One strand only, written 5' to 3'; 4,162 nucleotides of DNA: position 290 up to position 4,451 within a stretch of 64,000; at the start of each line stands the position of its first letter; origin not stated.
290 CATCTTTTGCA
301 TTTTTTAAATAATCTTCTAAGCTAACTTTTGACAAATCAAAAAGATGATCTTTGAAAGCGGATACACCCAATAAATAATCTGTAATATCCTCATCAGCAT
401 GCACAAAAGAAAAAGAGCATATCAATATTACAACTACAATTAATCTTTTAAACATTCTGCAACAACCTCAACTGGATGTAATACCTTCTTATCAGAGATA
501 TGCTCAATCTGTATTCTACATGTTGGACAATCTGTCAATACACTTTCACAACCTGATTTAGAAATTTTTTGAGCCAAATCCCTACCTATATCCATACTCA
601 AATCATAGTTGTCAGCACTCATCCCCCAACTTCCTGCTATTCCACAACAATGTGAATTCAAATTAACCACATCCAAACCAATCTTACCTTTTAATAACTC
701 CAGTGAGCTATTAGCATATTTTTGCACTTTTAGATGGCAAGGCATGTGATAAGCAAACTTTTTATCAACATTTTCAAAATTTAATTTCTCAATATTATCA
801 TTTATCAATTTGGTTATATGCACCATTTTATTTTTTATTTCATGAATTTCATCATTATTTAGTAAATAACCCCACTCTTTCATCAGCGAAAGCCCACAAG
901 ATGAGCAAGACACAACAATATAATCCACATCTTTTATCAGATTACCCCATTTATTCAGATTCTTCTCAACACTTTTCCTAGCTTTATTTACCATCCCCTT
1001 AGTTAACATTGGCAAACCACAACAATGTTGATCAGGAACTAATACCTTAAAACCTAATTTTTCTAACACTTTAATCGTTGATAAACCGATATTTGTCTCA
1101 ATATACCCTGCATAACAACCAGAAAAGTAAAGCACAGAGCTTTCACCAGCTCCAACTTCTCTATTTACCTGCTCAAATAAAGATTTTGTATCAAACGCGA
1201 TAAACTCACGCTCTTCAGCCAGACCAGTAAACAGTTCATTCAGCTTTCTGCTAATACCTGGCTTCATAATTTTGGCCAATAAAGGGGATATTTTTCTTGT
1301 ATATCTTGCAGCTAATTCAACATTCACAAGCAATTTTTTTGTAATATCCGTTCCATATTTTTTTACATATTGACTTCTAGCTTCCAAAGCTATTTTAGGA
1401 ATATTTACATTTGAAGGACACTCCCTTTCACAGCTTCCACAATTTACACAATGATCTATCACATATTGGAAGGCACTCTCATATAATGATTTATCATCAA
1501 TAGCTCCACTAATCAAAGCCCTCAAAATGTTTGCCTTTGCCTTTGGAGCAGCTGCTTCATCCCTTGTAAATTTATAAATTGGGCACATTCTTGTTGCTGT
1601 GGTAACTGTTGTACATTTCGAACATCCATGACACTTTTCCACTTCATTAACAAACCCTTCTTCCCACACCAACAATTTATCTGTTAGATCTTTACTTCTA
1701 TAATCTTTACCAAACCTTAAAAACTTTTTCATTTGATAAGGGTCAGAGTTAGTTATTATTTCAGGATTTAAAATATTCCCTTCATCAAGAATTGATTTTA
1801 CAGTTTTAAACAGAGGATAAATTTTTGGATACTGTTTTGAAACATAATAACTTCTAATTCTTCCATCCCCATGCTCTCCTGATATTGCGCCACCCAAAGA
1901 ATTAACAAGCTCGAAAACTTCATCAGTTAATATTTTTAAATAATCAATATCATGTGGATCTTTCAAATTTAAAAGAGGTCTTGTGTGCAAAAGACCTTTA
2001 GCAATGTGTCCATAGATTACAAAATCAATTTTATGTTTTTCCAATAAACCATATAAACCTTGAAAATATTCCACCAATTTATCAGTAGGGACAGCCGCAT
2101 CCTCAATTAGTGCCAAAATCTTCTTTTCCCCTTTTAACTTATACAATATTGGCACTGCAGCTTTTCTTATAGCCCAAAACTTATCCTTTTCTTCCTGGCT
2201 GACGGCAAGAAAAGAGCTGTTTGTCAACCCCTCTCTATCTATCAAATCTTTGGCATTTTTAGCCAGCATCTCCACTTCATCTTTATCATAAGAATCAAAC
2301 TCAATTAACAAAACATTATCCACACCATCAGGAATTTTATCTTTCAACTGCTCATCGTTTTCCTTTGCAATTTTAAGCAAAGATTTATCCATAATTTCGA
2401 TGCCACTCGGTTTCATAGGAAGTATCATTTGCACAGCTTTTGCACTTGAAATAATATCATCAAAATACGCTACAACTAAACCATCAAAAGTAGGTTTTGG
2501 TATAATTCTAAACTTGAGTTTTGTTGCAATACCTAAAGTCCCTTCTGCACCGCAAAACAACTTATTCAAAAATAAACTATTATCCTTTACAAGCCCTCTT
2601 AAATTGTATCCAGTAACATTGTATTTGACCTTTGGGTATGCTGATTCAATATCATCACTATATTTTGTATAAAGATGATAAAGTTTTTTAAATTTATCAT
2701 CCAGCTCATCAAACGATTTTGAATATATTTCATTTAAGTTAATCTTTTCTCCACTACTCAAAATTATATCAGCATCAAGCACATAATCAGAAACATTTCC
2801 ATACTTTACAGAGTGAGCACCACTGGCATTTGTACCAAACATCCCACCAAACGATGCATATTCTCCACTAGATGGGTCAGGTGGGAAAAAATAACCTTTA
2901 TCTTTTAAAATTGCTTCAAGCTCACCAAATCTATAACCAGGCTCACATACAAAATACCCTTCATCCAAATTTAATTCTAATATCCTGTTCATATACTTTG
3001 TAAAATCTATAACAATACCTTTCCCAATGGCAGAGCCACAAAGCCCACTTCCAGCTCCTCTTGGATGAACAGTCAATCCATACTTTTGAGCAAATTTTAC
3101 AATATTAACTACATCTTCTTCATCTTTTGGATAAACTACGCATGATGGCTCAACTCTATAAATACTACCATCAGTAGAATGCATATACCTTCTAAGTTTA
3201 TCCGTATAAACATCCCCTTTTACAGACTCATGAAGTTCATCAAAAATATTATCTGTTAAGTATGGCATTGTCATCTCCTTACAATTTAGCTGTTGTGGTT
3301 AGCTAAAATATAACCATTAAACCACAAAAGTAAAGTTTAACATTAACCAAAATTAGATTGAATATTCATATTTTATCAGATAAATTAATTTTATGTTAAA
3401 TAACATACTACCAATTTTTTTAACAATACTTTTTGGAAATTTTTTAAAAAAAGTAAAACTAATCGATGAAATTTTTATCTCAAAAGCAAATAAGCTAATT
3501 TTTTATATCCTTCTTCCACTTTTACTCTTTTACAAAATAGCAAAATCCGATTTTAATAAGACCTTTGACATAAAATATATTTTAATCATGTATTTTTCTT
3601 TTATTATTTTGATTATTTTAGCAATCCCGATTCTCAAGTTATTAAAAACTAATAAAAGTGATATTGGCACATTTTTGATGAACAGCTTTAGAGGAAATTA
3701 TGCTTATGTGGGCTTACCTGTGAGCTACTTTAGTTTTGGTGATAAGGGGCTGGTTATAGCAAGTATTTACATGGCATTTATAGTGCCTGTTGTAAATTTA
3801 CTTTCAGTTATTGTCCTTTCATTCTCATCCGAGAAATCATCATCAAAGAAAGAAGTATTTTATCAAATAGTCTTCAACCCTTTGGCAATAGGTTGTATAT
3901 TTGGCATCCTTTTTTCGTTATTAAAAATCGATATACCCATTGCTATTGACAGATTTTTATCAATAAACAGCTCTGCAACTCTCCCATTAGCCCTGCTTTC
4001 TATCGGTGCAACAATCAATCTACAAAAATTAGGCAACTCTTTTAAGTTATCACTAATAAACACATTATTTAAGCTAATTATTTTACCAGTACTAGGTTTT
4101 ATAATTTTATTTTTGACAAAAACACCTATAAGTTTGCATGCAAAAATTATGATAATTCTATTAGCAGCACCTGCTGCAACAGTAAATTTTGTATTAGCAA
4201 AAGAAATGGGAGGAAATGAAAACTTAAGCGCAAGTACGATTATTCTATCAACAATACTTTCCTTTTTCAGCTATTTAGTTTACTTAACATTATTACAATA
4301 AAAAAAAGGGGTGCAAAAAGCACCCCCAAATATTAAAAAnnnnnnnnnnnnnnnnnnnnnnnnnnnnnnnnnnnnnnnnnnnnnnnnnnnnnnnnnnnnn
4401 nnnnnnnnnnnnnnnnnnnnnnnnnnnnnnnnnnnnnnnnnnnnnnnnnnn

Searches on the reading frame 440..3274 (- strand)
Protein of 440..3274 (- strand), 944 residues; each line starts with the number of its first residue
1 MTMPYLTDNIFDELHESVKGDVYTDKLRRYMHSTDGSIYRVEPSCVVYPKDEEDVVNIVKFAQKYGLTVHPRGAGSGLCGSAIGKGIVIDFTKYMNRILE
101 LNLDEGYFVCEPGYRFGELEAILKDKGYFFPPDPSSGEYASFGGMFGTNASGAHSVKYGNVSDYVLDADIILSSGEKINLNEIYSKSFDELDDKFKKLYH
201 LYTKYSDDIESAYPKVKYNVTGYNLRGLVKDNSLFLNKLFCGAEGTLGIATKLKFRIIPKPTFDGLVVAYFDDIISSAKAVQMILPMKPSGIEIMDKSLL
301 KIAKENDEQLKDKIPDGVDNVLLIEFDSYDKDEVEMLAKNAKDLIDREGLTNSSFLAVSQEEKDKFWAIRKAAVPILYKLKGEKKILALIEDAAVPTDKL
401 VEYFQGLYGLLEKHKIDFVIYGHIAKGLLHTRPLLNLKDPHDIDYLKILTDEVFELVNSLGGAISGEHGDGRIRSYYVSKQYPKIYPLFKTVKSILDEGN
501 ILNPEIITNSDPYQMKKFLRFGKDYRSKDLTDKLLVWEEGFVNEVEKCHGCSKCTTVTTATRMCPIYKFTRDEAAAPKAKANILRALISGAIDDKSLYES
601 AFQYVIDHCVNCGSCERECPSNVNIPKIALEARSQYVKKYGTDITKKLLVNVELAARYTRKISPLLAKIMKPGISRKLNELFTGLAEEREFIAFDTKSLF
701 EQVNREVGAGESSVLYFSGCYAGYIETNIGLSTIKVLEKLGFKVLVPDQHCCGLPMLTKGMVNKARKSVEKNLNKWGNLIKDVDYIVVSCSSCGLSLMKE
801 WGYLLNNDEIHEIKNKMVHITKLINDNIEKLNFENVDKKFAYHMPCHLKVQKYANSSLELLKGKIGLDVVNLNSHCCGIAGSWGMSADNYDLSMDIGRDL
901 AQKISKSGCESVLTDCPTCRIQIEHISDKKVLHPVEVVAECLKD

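Call 70: search_protein_families(library=pfam, max_evalue=0.00001, proteins=[window:440-3274:-])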
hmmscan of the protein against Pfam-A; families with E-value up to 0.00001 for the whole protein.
window:440-3274:- (944 aa): 5 families
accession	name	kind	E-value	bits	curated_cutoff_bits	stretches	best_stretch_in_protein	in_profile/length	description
PF02913.24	FAD-oxidase_C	-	2e-43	149.3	21.2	1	266-505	7-246/248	FAD linked oxidases, C-terminal domain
PF01565.28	FAD_binding_4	-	1.2e-39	135.6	26.4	1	43-179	1-137/139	FAD binding domain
PF02754.22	CCG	-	6.6e-24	84.3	20.6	2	714-797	1-84/85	Cysteine-rich domain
PF13183.11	Fer4_8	-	8.2e-09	36.3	27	1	544-623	1-68/68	4Fe-4S dicluster domain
PF13534.11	Fer4_17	-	1.3e-07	32.5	22.2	1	547-624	1-61/61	4Fe-4S dicluster domain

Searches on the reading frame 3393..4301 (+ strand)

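Call 70: search_protein_families(library=pfam, max_evalue=0.00001, proteins=[window:3393-4301:+])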
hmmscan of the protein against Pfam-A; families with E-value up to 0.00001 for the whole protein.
window:3393-4301:+ (302 aa): 2 families
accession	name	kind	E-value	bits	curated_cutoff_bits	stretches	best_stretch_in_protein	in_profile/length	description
PF03547.23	Mem_trans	-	1.3e-27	96.8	25.7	1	3-297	4-342/343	Membrane transport protein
PF01758.21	SBF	-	4e-06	27.1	24.3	1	197-301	4-114/191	Sodium Bile acid symporter family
